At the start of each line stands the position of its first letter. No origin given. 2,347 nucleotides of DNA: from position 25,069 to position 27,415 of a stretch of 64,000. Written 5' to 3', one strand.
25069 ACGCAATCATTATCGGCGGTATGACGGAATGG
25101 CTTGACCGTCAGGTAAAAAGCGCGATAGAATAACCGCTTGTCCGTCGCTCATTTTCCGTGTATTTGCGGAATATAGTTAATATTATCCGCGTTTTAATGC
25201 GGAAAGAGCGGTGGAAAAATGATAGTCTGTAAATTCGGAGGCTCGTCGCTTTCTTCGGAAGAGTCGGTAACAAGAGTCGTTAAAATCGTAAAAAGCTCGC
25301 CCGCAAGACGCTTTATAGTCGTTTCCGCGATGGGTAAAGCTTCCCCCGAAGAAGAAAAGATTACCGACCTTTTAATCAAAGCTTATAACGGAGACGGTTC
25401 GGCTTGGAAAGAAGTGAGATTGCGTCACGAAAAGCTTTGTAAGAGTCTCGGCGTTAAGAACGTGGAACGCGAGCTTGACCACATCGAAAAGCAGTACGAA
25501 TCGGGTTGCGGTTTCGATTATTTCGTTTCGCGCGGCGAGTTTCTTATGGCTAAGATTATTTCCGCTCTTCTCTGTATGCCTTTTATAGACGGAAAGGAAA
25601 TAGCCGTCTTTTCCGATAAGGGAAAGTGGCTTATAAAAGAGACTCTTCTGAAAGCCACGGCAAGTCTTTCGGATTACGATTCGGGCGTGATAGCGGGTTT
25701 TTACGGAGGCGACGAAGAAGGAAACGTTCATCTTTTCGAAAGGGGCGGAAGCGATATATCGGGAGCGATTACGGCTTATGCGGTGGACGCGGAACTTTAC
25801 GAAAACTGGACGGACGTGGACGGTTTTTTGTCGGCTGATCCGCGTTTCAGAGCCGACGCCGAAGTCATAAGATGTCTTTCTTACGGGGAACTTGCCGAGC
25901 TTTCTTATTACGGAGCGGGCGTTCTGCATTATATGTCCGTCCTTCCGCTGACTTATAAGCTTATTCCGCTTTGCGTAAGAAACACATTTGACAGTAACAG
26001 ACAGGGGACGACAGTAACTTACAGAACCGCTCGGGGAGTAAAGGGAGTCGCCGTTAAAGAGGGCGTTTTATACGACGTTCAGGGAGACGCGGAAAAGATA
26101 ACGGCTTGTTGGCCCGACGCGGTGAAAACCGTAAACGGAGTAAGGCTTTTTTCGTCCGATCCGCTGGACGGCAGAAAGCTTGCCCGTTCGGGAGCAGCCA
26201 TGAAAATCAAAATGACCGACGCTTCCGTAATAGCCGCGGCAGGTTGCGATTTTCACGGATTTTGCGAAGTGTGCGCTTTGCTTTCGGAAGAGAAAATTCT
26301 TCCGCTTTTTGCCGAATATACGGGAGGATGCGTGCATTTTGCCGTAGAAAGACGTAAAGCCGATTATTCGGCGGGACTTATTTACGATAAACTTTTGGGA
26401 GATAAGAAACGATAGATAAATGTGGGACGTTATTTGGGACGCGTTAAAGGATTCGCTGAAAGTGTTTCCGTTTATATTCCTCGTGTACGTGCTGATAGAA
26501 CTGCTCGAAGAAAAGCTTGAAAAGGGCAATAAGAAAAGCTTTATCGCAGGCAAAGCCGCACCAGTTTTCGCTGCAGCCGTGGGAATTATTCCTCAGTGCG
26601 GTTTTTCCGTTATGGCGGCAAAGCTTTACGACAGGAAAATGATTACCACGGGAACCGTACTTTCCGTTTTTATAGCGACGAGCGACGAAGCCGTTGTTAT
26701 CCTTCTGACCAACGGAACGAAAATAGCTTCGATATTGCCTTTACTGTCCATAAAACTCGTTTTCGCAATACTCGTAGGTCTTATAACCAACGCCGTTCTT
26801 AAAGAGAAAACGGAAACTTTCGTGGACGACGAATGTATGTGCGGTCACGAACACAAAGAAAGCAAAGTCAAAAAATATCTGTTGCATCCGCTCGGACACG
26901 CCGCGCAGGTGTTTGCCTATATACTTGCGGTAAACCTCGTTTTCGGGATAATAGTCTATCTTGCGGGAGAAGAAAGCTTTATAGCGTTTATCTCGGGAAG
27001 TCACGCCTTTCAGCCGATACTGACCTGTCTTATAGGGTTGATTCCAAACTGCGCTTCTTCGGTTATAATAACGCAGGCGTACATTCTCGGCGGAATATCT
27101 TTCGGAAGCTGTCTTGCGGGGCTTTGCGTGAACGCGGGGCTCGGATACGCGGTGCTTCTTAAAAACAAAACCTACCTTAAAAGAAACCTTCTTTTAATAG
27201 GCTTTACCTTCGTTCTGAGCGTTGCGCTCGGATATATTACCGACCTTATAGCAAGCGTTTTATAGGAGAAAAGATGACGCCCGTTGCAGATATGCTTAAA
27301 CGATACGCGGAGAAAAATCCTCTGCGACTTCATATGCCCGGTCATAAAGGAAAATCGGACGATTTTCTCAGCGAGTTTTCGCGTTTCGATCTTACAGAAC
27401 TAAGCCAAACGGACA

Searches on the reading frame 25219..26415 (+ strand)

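Call 39: search_protein_families(library=pfam, proteins=[window:25219-26415:+], max_evalue=0.00001)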
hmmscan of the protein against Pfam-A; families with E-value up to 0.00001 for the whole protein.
window:25219-26415:+ (398 aa): 1 family
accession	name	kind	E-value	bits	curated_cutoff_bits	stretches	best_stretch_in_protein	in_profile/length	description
PF00696.33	AA_kinase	-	3.6e-28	99.3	24.9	1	1-255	2-234/234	Amino acid kinase family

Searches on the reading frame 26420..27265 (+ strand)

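Call 39: search_protein_families(library=pfam, proteins=[window:26420-27265:+], max_evalue=0.00001)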
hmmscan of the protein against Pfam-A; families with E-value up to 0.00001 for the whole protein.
window:26420-27265:+ (281 aa): 1 family
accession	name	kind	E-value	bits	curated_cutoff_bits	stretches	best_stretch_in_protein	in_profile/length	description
PF11449.14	ArsP_2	-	4e-21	76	32.5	2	20-131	25-134/359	Putative, 10TM heavy-metal exporter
